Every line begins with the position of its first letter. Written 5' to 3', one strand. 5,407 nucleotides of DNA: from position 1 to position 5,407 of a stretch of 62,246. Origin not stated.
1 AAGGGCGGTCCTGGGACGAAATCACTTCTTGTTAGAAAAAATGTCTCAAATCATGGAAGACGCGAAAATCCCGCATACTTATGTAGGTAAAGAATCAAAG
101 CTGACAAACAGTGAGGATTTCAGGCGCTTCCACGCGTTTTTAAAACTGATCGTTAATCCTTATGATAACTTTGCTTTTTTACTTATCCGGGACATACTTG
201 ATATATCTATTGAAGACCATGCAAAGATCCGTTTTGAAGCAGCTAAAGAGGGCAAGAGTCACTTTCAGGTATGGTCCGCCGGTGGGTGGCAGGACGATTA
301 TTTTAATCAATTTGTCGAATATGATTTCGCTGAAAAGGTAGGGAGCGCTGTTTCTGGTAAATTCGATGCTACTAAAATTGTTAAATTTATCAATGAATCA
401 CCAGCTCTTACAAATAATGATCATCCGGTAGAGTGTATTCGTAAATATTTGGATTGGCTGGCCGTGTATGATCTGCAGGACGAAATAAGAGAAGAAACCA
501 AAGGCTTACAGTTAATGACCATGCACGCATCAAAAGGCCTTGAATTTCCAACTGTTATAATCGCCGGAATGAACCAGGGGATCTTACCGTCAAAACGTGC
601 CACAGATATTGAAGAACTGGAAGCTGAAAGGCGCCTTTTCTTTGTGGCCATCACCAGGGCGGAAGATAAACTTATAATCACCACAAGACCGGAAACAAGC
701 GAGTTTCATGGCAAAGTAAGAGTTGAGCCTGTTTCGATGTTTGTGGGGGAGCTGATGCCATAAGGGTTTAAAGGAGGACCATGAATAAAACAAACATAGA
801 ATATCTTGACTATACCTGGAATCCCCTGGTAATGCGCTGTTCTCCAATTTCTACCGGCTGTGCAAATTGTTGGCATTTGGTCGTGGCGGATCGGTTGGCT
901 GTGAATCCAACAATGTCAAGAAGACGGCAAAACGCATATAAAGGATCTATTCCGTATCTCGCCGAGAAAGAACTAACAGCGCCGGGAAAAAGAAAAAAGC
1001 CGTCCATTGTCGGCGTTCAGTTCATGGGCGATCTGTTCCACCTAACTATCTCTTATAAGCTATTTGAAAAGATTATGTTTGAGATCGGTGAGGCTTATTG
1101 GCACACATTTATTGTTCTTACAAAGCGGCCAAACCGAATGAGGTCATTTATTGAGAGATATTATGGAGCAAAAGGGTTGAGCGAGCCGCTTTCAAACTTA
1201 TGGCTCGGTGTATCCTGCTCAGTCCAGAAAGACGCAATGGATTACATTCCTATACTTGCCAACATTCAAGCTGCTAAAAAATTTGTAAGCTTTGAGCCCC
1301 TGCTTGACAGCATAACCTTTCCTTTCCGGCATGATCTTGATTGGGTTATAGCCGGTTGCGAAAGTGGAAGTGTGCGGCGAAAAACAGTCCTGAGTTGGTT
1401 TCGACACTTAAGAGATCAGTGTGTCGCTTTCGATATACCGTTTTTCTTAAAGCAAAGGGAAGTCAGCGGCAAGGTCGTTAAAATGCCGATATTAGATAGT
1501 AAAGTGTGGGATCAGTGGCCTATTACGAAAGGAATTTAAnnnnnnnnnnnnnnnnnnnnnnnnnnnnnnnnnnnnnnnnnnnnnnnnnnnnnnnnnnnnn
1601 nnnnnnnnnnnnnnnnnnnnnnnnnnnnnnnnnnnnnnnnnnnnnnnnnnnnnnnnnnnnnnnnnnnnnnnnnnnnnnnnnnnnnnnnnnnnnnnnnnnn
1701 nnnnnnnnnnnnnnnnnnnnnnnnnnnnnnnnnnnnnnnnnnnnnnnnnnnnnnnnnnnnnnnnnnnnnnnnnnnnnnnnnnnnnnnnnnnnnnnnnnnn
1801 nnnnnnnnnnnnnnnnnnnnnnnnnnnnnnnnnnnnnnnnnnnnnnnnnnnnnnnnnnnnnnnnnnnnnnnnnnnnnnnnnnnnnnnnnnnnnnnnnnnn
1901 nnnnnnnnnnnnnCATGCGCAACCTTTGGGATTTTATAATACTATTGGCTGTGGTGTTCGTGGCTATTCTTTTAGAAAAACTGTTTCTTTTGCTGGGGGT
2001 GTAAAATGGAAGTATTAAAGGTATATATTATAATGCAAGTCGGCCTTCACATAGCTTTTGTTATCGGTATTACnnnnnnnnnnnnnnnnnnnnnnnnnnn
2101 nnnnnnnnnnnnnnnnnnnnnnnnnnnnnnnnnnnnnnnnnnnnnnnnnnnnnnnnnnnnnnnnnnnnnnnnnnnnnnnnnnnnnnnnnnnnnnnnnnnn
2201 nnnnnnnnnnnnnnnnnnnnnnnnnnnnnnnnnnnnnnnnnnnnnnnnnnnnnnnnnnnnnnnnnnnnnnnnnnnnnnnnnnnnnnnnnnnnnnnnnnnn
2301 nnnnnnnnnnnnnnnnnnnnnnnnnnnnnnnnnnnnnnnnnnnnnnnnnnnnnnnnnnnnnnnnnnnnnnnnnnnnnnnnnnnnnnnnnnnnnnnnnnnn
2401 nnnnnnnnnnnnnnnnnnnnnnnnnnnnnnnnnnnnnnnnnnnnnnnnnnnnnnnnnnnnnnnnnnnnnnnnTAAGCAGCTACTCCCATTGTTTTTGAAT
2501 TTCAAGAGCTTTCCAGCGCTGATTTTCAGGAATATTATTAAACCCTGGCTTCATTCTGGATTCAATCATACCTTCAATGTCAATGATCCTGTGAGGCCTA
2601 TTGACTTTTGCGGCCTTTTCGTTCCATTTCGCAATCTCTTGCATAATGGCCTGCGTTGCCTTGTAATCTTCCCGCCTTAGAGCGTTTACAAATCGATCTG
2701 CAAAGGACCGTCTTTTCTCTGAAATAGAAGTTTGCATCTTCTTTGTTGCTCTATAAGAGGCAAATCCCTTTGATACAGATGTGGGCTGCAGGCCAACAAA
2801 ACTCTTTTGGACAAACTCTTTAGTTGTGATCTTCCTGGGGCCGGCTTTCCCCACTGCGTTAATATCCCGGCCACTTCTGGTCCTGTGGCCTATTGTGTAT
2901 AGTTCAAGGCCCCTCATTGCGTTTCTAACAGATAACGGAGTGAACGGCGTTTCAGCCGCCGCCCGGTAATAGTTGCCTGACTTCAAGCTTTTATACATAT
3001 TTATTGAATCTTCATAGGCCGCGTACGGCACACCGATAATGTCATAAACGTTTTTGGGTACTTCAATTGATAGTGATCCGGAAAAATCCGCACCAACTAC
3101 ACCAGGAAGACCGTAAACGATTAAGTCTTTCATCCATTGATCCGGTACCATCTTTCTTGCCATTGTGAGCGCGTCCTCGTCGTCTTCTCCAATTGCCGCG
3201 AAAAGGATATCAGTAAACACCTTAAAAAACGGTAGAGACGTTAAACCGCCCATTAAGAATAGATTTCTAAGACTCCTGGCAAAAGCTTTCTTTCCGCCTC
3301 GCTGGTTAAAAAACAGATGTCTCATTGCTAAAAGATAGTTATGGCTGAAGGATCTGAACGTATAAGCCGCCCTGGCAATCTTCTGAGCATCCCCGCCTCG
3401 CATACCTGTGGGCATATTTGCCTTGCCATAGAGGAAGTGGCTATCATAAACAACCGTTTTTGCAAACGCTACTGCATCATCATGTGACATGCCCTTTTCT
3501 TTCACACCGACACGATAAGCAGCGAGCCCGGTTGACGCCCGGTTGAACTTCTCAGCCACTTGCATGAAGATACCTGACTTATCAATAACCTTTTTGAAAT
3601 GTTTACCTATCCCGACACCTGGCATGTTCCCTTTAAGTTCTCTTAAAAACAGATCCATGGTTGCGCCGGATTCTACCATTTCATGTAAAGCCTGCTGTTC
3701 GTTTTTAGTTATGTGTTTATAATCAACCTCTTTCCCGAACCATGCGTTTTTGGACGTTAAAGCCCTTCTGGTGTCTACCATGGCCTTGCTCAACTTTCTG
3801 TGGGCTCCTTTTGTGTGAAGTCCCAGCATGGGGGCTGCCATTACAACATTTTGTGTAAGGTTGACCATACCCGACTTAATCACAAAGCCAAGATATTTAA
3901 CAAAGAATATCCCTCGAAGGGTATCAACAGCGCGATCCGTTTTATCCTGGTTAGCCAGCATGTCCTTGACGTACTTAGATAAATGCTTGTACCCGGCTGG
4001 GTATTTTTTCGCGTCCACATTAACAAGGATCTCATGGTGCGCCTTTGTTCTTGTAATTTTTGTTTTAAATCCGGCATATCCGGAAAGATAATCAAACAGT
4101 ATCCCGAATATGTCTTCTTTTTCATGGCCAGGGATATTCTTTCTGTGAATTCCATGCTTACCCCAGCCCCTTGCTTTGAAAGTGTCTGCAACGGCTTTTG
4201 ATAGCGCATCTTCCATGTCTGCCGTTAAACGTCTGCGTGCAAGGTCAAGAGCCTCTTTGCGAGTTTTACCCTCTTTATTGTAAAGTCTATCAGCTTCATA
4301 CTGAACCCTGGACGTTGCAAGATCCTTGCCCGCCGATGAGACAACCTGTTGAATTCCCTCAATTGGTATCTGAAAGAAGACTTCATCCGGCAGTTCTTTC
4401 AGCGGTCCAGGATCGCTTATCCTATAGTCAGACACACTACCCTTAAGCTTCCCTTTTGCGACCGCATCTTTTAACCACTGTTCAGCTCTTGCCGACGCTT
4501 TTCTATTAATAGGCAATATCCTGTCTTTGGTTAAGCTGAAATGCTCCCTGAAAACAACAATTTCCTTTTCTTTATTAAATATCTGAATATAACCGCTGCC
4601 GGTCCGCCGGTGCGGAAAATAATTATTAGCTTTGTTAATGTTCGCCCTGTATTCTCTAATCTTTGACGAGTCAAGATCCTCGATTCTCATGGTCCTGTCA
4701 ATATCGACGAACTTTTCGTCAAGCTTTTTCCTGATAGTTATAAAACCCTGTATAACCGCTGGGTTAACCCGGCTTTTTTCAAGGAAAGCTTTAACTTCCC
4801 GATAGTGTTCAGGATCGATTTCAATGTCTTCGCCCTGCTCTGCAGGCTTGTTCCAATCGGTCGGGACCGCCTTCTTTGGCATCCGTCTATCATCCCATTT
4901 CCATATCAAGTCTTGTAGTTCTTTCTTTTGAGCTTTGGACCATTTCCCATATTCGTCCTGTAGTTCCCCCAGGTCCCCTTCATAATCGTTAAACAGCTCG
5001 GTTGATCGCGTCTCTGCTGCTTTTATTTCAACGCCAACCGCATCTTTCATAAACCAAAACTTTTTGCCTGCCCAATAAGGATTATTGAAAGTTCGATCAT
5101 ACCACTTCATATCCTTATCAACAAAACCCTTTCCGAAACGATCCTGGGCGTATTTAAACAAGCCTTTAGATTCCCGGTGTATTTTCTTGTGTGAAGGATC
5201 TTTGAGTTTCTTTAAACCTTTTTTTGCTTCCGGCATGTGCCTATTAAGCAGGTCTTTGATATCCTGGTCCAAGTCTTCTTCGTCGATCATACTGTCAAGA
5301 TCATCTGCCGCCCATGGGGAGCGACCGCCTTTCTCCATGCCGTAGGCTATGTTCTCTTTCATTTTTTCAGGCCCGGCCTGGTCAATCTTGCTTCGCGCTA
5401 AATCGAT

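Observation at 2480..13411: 10.9-kb single ORF encoding a 3643-aa polyvalent protein at the distal end of the virion block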

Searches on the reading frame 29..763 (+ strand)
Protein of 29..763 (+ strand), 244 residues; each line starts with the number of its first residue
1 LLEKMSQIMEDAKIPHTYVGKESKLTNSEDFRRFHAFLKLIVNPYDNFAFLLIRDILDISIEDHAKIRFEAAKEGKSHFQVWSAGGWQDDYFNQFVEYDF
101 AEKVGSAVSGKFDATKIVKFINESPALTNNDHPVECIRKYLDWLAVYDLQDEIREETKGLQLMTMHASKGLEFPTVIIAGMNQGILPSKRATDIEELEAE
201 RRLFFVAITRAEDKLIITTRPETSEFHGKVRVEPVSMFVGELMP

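Call 11: search_protein_families(library=phrogs, proteins=[window:29-763:+], max_evalue=0.001)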
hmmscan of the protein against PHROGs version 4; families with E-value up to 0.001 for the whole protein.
window:29-763:+ (244 aa): 1 family
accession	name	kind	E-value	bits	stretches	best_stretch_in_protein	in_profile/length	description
phrog_1967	-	DNA, RNA and nucleotide metabolism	2.4e-30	106.8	1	14-242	504-692/776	DNA helicase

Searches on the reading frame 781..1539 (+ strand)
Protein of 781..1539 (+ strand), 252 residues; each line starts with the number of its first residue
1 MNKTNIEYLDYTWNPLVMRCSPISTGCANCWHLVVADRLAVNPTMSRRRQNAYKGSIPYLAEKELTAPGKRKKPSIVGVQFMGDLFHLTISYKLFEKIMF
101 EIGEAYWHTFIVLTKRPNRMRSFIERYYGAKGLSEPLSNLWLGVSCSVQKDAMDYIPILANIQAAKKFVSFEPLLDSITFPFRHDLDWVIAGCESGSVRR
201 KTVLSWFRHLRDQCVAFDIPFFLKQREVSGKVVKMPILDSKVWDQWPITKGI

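Call 11: search_protein_families(library=phrogs, proteins=[window:781-1539:+], max_evalue=0.001)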
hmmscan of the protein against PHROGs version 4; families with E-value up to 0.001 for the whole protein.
window:781-1539:+ (252 aa): 1 family
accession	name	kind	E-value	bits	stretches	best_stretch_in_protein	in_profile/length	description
phrog_2045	-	unknown function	4.7e-58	197.9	1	1-229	2-234/299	-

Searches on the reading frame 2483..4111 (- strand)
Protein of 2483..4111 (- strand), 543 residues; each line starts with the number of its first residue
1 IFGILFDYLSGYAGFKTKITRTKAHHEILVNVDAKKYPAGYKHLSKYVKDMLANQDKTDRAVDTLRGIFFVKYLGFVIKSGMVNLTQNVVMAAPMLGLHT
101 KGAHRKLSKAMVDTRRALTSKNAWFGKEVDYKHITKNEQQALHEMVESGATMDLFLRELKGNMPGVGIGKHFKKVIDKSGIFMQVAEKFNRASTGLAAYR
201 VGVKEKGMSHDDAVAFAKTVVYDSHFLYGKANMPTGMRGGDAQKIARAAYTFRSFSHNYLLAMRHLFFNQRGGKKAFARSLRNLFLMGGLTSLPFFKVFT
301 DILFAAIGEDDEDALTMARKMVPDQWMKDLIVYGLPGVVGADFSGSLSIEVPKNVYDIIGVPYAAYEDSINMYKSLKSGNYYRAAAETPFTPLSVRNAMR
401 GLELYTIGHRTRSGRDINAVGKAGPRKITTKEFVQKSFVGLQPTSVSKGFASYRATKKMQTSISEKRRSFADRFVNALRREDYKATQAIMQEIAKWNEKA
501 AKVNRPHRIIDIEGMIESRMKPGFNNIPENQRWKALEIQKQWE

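Call 13: search_protein_families(library=pfam, proteins=[window:2483-4111:-], max_evalue=1)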
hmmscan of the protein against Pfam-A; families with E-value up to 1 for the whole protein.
window:2483-4111:- (543 aa): 1 family
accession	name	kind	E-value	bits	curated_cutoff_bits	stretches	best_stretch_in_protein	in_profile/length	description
PF06531.16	DUF1108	-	0.08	13.7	25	0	449-501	17-73/84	Protein of unknown function (DUF1108)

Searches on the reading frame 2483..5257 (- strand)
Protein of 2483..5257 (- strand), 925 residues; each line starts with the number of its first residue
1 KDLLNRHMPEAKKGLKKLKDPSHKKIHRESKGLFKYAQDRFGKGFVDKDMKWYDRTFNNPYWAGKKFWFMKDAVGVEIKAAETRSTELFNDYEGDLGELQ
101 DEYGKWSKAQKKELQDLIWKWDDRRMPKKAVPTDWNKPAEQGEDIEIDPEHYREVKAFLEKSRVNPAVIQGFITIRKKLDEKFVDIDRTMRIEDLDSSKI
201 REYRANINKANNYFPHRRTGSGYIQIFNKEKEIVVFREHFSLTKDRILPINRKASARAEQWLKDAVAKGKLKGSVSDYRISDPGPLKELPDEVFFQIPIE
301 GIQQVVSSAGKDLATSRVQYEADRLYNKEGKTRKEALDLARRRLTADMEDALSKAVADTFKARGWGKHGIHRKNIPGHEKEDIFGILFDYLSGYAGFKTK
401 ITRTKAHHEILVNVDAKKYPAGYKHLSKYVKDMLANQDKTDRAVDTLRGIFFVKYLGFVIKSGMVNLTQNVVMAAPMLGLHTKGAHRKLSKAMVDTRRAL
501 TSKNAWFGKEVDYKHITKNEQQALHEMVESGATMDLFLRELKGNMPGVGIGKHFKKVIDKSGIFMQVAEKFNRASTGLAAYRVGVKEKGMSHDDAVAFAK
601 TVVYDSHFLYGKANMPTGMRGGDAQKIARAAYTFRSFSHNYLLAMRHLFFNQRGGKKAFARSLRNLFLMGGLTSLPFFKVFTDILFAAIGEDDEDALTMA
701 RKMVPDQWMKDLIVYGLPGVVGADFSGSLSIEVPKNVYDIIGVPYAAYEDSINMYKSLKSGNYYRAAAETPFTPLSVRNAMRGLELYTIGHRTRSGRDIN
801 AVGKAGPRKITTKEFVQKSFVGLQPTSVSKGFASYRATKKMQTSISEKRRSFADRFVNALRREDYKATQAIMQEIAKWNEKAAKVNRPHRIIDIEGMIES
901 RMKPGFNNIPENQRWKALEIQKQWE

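Call 56: predict_structure(alignment_id=A1)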
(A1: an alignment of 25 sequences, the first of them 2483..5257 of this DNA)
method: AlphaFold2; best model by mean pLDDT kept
length: 925 residues; sequences in the alignment: 25
mean_pLDDT: 75.9   pTM: 0.71
mean pLDDT of the five models: 75.9, 75.1, 74.0, 71.9, 68.8
residues with pLDDT >= 90: 128; 70-90: 577; 50-70: 118; < 50: 102
segments of 3 or more residues with pLDDT < 50: 1-34, 42-46, 194-197, 288-316, 347-363, 368-370, 730-732
pLDDT, mean of each block of 10 residues (from residue 1): 36 34 33 50 52 79 88 91 88 86 88 90 84 80 77 92 92 90 76 52 55 73 83 80 80 86 87 87 65 37 36 48 68 68 52 47 46 63 80 77 75 72 78 69 79 81 84 90 91 90 79 87 91 86 66 77 87 95 95 95 91 82 74 79 87 86 86 75 75 75 80 84 67 57 72 83 81 82 87 76 75 85 82 76 84 88 89 89 81 83 63 71 59
secondary structure, 60 per line:
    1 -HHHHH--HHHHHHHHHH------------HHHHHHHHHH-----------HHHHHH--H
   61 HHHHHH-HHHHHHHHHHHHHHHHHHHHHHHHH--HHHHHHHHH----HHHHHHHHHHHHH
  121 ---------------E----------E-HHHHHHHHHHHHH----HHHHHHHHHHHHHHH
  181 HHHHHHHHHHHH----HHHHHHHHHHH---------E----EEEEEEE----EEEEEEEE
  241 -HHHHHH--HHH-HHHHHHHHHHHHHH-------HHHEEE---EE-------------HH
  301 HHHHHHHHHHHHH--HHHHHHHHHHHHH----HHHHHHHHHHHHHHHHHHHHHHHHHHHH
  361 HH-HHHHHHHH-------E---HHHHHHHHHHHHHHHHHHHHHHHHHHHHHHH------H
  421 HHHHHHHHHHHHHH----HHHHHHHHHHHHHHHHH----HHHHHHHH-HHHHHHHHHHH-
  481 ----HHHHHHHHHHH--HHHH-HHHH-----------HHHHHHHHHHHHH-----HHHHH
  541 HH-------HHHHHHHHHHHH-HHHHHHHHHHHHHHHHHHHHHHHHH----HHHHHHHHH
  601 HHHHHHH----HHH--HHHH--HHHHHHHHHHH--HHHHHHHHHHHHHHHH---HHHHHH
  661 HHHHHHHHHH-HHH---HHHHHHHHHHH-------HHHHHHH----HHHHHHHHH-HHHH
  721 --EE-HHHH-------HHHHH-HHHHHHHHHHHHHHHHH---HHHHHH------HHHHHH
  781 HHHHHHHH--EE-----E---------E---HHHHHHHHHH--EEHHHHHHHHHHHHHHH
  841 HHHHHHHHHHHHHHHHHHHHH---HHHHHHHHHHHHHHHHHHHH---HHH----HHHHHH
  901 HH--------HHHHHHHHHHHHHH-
elements in order (helices of 4 or more, strands of 3 or more residues): H2-6 H9-18 H31-40 H52-57 H60-66 H68-92 H95-103 H108-120 H149-161 H166-192 H197-207 E222-228 E233-240 H242-247 H254-267 E278-280 H299-313 H316-328 H333-362 H364-371 H383-413 H420-434 H439-455 H460-467 H469-479 H485-495 H498-501 H503-506 H518-530 H536-542 H550-561 H563-587 H592-607 H617-620 H623-633 H636-651 H655-670 H678-688 H696-702 H707-715 H717-720 H726-729 H737-741 H743-759 H763-768 H775-788 H812-821 H826-861 H865-884 H895-902 H911-924

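Call 58: fold_search(model_id=the predicted structure, library=pdb)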
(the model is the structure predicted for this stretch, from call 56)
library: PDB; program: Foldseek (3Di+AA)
matches with E <= 10: 17; with E <= 0.001: 0
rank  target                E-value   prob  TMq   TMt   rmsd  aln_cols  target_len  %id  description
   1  8d2s_A                3.8e+00  0.04  0.11  0.15  20.2       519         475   10  Zebrafish MFSD2A isoform B in inward open ligand bound conformation (released 2023-05-10)
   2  4jr9_A                5.4e+00  0.02  0.07  0.14  22.2       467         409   12  Crystal structure of nitrate/nitrite exchanger NarK (released 2013-05-15)
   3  4q9h                  5.9e+00  0.01  0.06  0.05  35.1       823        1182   10  P-glycoprotein at 3.4 A resolution (released 2015-03-04)
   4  4rjz                  7.2e+00  0.07  0.04  0.09  16.4        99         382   11  Crystal structure of ATU4361 sugar transporter from Agrobacterium fabrum C58, target EFI-510558, an open conformation (released 2014-11-05)
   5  10ky_B                7.2e+00  0.02  0.08  0.14  21.4       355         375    9  X-ray structure of the Bacteroides fragilis Nramp/MntH divalent transition metal transporter WT in an inward-open, sta (released 2026-03-04)
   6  2q6h                  7.2e+00  0.02  0.07  0.11  22.5       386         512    8  Crystal Structure Analysis of LeuT complexed with L-leucine, sodium, and clomipramine (released 2007-08-21)
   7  3usp                  7.5e+00  0.01  0.07  0.10  23.1       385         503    8  Crystal structure of LeuT in heptyl-beta-D-Selenoglucoside (released 2012-01-11)
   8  8ont_A                7.8e+00  0.02  0.07  0.12  22.4       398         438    8  Structure of Setaria italica NRAT in complex with a nanobody (released 2023-04-12)
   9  9cy1_A                7.8e+00  0.01  0.07  0.10  24.9       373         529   10  Outward-facing OATP1B1 bound to sybody Sb5 (released 2025-04-16)
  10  5ysp_B                9.2e+00  0.30  0.04  0.13  10.9        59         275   27  Pyrophosphate-dependent kinase in the ribokinase family complexed with a pyrophosphate analog and myo-inositol (released 2018-05-16)
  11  5jag                  9.2e+00  0.03  0.07  0.11  16.6       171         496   16  LeuT T354H mutant in the outward-oriented, Na+-free Return State (released 2016-06-01)
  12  6x17_A                9.2e+00  0.02  0.08  0.15  25.9       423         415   13  Outward-facing state of the glutamate transporter homologue GltPh in complex with TBOA (released 2020-11-18)
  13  6s59_A                9.6e+00  0.02  0.12  0.11  27.6       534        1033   10  Structure of ovine transhydrogenase in the apo state (released 2019-08-28)
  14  5jae_A                9.6e+00  0.01  0.08  0.12  27.0       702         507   10  LeuT in the outward-oriented, Na+-free return state, P21 form at pH 6.5 (released 2016-06-01)
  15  9bim                  1.0e+01  0.01  0.08  0.11  23.8       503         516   10  Cryo-EM structure of human CHT1 in the HC-3 bound outward-facing state (released 2024-11-06)
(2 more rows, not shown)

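Call 63: fold_search(model_id=the predicted structure, library=viral)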
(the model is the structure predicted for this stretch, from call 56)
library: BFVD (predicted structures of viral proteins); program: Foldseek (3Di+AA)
matches with E <= 10: 211; with E <= 0.001: 56
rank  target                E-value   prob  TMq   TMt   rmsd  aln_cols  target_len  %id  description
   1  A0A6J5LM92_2          4.1e-22  1.00  0.58  0.43  10.1      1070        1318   15  Uncharacterized protein [uncultured Caudovirales phage]
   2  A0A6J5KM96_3          5.9e-22  1.00  0.57  0.38  12.3      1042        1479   17  AdoMet_MTases domain containing protein [uncultured Caudovirales phage]
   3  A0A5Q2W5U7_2          1.1e-21  1.00  0.53  0.52  13.1      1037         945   17  (no name in the UniProt tables at hand)
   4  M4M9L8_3              4.6e-20  1.00  0.65  0.60  12.9      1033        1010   18  (no name in the UniProt tables at hand)
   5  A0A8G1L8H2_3          2.1e-19  1.00  0.62  0.46  11.0      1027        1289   15  (no name in the UniProt tables at hand)
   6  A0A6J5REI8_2          1.5e-18  1.00  0.64  0.46   8.8      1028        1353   15  Uncharacterized protein [uncultured Caudovirales phage]
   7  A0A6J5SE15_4          4.9e-18  1.00  0.47  0.32  29.4      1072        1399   16  Helicase/UvrB, N-terminal [uncultured Caudovirales phage]
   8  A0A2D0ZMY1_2          2.3e-17  1.00  0.53  0.55  11.8       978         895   16  (no name in the UniProt tables at hand)
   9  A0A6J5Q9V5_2          8.5e-17  1.00  0.64  0.51   9.9      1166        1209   14  Large polyvalent protein-associated domain-containing protein [uncultured Caudovirales phage]
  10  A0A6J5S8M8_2          1.4e-16  1.00  0.60  0.50   8.9      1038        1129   16  Large polyvalent protein-associated domain-containing protein [uncultured Caudovirales phage]
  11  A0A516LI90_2          5.7e-16  1.00  0.56  0.40  12.6      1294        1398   13  (no name in the UniProt tables at hand)
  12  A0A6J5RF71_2          7.2e-16  1.00  0.48  0.42  14.6      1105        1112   14  Large polyvalent protein associated domain-containing protein [uncultured Caudovirales phage]
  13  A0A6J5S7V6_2          1.1e-15  1.00  0.51  0.41  16.2      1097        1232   13  Large polyvalent protein associated domain-containing protein [uncultured Caudovirales phage]
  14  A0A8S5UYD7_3          2.6e-13  1.00  0.52  0.36  13.2      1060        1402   13  Chromatin remodeling complex ATPase [Phage sp. ctKtV17]
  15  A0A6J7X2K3            3.5e-13  1.00  0.39  0.53  17.1       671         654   17  Uncharacterized protein (Fragment) [uncultured Caudovirales phage]
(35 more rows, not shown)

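Call 76: find_related_loci(query=window:2483-5257:-, collection=genome_contigs, flank=10000)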
Query window:2483-5257:- (925 aa) in genome_contigs; peptide patterns used: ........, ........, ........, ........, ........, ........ (x = any residue, [..] = any of these).
64 stretches matched a pattern; 8 encode a relative of the query (tblastn E <= 1e-3); 8 distinct loci.
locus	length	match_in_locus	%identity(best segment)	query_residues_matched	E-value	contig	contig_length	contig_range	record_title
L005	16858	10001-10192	32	152-232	3e-5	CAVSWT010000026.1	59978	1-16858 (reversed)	MAG: uncultured Ignavibacteriales bacterium isolate MFD05684.bin.1.223 genome assembly, contig: contig_56795, whole geno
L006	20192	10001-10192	32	152-232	3e-5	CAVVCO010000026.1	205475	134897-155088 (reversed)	MAG: uncultured Ignavibacteriales bacterium isolate MFD02416.bin.1.346 genome assembly, contig: contig_67488, whole geno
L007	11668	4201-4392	32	152-232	4e-5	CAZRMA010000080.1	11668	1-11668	MAG TPA_asm: uncultured Ignavibacteriaceae bacterium isolate SRP214966_co3_129 genome assembly, contig: NODE_8979_length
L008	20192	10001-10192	32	152-232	5e-5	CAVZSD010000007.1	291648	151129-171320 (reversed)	MAG: uncultured Bacteroidetes bacterium isolate MFD05684.bin.2.119 genome assembly, contig: contig_10982, whole genome s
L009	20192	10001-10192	31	152-232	1e-4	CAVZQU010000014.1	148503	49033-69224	MAG: uncultured Bacteroidetes bacterium isolate MFD05684.bin.1.278 genome assembly, contig: contig_53739, whole genome s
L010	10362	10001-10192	30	152-232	1e-4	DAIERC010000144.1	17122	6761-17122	MAG TPA_asm: Ignavibacteriales bacterium isolate clean1197 k141_2575261, whole genome shotgun sequence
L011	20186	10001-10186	33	154-232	2e-4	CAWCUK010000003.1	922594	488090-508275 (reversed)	MAG: uncultured Bacteroidetes bacterium isolate MFD01721.bin.1.37 genome assembly, contig: contig_29335, whole genome sh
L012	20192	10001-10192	30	152-232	2e-4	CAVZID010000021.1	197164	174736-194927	MAG: uncultured Bacteroidetes bacterium isolate MFD02416.bin.2.172 genome assembly, contig: contig_30014, whole genome s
